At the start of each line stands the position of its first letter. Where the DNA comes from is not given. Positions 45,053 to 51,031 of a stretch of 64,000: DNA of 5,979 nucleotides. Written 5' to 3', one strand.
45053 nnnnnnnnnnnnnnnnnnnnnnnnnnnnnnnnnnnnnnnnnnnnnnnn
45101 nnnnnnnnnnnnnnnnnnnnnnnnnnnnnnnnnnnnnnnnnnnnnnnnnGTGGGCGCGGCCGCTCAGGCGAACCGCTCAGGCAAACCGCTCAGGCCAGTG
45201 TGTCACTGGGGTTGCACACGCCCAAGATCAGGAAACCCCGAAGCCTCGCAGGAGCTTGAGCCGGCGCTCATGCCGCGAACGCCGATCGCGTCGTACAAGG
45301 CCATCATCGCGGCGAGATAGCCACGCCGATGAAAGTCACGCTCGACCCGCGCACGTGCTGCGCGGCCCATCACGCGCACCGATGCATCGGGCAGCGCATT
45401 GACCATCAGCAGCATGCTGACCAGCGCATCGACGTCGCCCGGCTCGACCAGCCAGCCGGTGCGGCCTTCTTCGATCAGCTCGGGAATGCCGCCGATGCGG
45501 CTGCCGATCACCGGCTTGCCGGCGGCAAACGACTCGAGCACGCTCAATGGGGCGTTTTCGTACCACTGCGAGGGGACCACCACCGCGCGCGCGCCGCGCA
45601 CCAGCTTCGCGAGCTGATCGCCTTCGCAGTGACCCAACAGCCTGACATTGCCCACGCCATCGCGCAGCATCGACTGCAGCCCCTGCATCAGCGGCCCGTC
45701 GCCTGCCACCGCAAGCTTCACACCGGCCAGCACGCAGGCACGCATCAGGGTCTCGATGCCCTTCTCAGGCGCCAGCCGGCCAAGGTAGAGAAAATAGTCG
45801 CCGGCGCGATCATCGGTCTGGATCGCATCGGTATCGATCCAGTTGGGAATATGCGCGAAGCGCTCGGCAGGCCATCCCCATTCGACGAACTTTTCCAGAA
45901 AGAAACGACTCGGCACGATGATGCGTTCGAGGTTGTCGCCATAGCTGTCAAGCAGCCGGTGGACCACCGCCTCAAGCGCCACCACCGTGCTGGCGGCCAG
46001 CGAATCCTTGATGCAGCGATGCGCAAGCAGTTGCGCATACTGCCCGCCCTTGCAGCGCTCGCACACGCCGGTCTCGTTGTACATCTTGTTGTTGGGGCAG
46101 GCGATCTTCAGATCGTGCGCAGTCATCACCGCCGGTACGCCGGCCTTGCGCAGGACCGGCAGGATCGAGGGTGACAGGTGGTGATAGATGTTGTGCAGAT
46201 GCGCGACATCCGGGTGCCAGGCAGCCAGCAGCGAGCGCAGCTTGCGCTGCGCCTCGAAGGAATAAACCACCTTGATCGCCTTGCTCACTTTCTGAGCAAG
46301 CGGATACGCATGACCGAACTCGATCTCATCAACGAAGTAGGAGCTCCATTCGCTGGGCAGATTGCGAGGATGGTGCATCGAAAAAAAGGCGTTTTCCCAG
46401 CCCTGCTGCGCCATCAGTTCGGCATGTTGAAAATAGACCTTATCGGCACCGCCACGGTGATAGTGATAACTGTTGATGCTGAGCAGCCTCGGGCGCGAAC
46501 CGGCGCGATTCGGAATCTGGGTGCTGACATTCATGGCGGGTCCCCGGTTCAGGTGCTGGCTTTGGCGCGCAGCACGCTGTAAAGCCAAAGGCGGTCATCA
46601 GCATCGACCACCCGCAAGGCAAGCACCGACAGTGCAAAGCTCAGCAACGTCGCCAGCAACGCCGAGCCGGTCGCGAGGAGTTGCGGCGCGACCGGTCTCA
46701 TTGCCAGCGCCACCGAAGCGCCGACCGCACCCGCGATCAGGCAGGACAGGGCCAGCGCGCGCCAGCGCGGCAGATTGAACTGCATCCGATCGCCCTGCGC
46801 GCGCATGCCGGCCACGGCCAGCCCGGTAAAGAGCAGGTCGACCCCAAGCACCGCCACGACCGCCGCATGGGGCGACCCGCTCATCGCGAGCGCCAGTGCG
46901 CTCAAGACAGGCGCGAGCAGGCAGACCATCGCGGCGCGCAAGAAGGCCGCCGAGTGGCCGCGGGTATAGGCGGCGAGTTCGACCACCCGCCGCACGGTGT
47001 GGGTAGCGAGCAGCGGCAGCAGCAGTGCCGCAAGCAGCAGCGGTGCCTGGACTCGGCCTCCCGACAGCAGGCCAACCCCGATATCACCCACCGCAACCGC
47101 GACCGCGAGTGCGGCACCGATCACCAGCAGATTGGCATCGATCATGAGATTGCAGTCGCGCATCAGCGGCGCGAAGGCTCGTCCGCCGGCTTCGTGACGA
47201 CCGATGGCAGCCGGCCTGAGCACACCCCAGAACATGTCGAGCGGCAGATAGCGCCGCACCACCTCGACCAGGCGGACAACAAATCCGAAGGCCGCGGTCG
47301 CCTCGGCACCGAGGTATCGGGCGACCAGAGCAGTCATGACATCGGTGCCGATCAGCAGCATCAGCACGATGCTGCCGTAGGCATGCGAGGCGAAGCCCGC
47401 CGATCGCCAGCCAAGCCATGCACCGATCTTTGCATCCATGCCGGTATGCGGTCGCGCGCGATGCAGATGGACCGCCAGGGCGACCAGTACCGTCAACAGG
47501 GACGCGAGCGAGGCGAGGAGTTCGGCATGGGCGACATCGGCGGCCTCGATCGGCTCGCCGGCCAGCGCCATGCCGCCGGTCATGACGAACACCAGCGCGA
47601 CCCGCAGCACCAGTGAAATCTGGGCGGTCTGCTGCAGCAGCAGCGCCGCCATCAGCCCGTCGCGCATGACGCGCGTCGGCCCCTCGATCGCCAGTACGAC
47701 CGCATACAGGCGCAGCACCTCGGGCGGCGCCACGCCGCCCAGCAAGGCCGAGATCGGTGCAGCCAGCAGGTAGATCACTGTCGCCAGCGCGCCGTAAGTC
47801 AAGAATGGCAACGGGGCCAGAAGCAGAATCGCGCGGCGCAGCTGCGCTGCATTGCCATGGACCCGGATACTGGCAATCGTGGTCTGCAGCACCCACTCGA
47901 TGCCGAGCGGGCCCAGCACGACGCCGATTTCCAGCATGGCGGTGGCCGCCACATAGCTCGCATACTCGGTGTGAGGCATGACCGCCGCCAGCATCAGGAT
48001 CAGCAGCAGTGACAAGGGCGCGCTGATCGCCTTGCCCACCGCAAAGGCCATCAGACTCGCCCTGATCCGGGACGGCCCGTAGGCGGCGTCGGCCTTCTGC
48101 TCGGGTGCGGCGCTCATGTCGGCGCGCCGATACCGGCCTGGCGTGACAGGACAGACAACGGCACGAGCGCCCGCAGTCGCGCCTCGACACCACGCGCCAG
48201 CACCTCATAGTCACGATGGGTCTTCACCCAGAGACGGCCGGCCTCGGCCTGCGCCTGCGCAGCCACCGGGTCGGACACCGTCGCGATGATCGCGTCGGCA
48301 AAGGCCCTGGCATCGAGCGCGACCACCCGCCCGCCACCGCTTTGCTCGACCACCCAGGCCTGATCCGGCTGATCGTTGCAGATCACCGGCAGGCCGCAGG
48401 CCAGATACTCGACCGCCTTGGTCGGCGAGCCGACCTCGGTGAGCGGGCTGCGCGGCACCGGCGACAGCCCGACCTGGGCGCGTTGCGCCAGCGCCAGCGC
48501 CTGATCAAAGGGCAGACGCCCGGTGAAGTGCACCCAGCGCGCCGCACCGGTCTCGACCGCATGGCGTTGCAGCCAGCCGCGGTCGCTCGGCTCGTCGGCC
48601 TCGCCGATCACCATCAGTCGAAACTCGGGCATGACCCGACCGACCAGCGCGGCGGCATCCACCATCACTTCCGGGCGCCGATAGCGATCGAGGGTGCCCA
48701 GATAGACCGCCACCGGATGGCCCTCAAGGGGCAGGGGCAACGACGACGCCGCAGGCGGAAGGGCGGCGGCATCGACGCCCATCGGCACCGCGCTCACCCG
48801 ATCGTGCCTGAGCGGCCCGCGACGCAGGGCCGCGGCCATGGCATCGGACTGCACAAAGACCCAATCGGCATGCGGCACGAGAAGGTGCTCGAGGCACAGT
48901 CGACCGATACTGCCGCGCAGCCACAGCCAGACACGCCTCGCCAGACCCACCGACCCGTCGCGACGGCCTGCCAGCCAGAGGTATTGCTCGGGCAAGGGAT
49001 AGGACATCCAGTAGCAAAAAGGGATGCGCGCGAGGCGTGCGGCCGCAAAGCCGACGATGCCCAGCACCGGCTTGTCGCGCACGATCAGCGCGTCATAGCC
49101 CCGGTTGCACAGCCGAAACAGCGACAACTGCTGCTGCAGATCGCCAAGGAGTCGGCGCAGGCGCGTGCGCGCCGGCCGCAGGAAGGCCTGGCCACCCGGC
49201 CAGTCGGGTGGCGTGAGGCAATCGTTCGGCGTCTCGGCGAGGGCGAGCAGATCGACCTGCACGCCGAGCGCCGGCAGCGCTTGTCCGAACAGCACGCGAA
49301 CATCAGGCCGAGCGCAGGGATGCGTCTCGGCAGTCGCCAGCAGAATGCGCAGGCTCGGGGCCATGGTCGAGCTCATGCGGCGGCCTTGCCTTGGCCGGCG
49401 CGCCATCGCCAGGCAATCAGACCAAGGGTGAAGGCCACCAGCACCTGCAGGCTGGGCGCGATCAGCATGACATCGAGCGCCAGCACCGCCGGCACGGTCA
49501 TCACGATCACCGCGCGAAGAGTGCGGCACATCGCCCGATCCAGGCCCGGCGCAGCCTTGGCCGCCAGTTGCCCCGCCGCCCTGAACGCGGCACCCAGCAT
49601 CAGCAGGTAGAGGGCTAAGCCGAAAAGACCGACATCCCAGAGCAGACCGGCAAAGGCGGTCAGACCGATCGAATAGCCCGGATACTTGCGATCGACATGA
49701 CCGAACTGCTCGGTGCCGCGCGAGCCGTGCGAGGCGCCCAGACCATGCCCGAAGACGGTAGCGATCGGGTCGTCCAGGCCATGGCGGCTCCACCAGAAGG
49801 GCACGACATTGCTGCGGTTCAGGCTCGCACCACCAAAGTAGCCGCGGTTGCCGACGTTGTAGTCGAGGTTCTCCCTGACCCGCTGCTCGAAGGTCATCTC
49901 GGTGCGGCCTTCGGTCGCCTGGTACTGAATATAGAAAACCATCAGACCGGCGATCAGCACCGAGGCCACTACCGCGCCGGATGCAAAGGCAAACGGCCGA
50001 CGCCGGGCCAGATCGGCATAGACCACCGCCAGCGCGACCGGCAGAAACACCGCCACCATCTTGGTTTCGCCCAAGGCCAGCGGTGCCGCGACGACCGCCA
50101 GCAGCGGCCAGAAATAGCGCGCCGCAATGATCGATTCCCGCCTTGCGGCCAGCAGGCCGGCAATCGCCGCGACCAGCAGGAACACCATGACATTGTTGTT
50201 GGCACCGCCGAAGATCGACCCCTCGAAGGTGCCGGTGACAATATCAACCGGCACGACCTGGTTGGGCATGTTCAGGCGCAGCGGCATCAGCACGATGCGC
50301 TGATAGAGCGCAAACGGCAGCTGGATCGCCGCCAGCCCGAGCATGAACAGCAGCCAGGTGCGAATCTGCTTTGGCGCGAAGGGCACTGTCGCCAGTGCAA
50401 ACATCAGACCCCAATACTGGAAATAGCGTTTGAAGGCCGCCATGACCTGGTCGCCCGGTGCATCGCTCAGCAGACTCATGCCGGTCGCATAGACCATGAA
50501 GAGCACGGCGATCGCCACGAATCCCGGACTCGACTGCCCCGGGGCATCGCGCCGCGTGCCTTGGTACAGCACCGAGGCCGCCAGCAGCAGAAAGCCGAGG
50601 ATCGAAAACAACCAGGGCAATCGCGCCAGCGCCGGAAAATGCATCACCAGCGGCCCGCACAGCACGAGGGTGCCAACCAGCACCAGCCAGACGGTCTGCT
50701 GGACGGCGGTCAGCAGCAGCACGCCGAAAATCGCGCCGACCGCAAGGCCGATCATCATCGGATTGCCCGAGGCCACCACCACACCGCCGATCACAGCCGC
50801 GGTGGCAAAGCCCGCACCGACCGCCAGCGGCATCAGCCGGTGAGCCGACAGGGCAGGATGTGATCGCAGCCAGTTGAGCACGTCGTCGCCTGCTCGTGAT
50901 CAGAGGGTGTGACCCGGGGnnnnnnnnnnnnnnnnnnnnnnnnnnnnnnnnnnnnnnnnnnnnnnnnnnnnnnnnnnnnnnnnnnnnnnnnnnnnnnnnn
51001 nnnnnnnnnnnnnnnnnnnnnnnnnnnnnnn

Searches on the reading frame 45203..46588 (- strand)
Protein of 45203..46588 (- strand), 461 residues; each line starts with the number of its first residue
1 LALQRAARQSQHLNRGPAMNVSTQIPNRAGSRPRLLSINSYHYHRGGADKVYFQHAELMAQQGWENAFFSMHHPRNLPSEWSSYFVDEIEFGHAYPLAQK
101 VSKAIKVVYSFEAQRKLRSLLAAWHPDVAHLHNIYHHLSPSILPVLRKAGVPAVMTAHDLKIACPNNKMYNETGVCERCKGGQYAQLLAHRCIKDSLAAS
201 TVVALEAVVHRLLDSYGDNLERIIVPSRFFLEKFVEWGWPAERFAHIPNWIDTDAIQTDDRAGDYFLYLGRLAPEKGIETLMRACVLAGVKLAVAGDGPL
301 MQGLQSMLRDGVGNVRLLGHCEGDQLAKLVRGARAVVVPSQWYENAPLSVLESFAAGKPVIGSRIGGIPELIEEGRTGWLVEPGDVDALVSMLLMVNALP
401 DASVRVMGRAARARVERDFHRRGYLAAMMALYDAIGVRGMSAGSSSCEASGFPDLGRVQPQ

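Call 17: search_protein_families(library=ncbifam, proteins=[window:45203-46588:-], max_evalue=0.00001)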
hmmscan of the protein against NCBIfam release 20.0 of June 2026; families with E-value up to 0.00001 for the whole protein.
window:45203-46588:- (461 aa): 24 families
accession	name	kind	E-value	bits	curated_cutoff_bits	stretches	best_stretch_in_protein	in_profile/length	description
TIGR03088.1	stp2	hypoth_equivalog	1.5e-22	80.2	409.05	1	269-434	200-372/374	TIGR03088 family PEP-CTERM/XrtA system glycosyltransferase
NF041876.1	EPS_EpsE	equivalog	4.4e-21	75.6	400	1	269-422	220-383/389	exopolysaccharide biosynthesis GT4 family glycosyltransferase EpsE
TIGR03999.1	thiol_BshA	equivalog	1.1e-18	67.3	273.7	1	290-434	230-372/375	N-acetyl-alpha-D-glucosaminyl L-malate synthase BshA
NF041010.1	glycosy_Agl16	equivalog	1.6e-15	56.8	575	1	206-383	120-304/352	glycosylation protein Agl16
TIGR02149.1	glgA_Coryne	subfamily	2.7e-15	56.4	302.4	1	122-421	80-376/391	glycogen synthase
NF012028.0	PRK15484.1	subfamily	7.4e-14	51.6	618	1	219-397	139-342/380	lipopolysaccharide N-acetylglucosaminyltransferase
NF053787.1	GlcN_PG_synth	equivalog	1.2e-13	50.7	480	1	264-434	198-358/361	N-acetylglucosaminyl phosphatidylglycerol synthase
TIGR04063.1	stp3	hypoth_equivalog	5e-13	48.7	442.05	1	346-418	307-378/397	TIGR04063 family PEP-CTERM/XrtA system glycosyltransferase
NF047684.1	TeichurnBiosyTuaC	equivalog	3.6e-12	45.9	550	1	266-398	222-353/391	teichuronic acid biosynthesis protein TuaC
TIGR04005.1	wcaL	equivalog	1.6e-11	43.7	537.6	1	343-425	314-396/406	colanic acid biosynthesis glycosyltransferase WcaL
TIGR03449.1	mycothiol_MshA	equivalog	4.8e-11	42.2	462.5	1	314-413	285-382/406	D-inositol-3-phosphate glycosyltransferase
NF038295.1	EPS_HpsP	equivalog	2.4e-09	36.7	550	1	265-434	209-386/388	hormogonium polysaccharide biosynthesis glycosyltransferase HpsP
NF046085.1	XrtY_assoc_Gly1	equivalog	2e-08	33.5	400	1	247-435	187-384/387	XrtY-associated glycosyltransferase XYAG1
NF007640.0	PRK10307.1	subfamily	3.8e-08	32.7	276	1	219-429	171-401/411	WcaI family glycosyltransferase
NF041139.1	TreT_Thcocales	equivalog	7.4e-08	31.6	775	1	333-430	313-407/412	trehalose synthase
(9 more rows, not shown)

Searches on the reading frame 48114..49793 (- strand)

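Call 17: search_protein_families(library=ncbifam, proteins=[window:48114-49793:-], max_evalue=0.00001)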
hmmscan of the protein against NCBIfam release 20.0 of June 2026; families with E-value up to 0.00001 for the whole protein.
window:48114-49793:- (559 aa): 7 families
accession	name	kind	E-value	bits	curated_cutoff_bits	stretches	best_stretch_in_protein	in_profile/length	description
TIGR04063.1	stp3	hypoth_equivalog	1.2e-14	54.1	442.05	1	301-532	150-384/397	TIGR04063 family PEP-CTERM/XrtA system glycosyltransferase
NF041876.1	EPS_EpsE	equivalog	3e-12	46.5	400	1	308-530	161-383/389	exopolysaccharide biosynthesis GT4 family glycosyltransferase EpsE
TIGR03449.1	mycothiol_MshA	equivalog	3.4e-07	29.5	462.5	1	298-522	154-383/406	D-inositol-3-phosphate glycosyltransferase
TIGR04047.1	MSMEG_0565_glyc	hypoth_equivalog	6.4e-07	28.8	259.85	1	308-526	138-358/373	MSMEG_0565 family glycosyltransferase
NF053787.1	GlcN_PG_synth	equivalog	1.7e-06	27.1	480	0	461-543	279-359/361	N-acetylglucosaminyl phosphatidylglycerol synthase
TIGR03087.1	stp1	hypoth_equivalog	5e-06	25.9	316.65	1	300-536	164-390/397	TIGR03087 family PEP-CTERM/XrtA system glycosyltransferase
NF007640.0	PRK10307.1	subfamily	7.8e-06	25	276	1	301-543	164-407/411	WcaI family glycosyltransferase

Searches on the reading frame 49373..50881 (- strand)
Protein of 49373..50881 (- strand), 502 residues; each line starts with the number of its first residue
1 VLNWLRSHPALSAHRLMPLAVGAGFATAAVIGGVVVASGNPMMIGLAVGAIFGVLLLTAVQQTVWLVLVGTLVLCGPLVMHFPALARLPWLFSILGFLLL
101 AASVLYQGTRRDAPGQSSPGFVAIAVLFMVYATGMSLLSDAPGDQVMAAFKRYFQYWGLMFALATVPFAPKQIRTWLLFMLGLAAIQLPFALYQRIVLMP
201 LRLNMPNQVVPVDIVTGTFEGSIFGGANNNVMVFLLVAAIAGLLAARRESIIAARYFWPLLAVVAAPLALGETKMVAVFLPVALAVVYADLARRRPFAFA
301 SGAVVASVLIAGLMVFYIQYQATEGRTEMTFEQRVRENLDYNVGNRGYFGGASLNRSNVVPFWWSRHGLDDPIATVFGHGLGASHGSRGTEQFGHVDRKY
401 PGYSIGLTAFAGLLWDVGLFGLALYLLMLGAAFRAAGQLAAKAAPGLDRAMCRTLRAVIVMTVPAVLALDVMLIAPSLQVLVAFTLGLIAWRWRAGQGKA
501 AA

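Call 17: search_protein_families(library=ncbifam, proteins=[window:49373-50881:-], max_evalue=0.00001)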
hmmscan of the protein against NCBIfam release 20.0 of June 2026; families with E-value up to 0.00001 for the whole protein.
window:49373-50881:- (502 aa): 0 families

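Call 55: search_protein_families(library=pfam, proteins=[window:49373-50881:-], max_evalue=0.001)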
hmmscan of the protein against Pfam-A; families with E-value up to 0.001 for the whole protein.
window:49373-50881:- (502 aa): 0 families

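Call 71: search_solved_structures(query=window:49373-50881:-, max_evalue=10)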
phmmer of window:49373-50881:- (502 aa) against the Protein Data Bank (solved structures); distinct sequences matched with E-value up to 10: 0.
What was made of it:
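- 49373..50881 (-): ~500-aa polytopic membrane protein directly downstream of epsG (candidate Wzy-like polymerase; inferred only). No Pfam, NCBIfam or PDB hit (calls 17, 55, 71).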
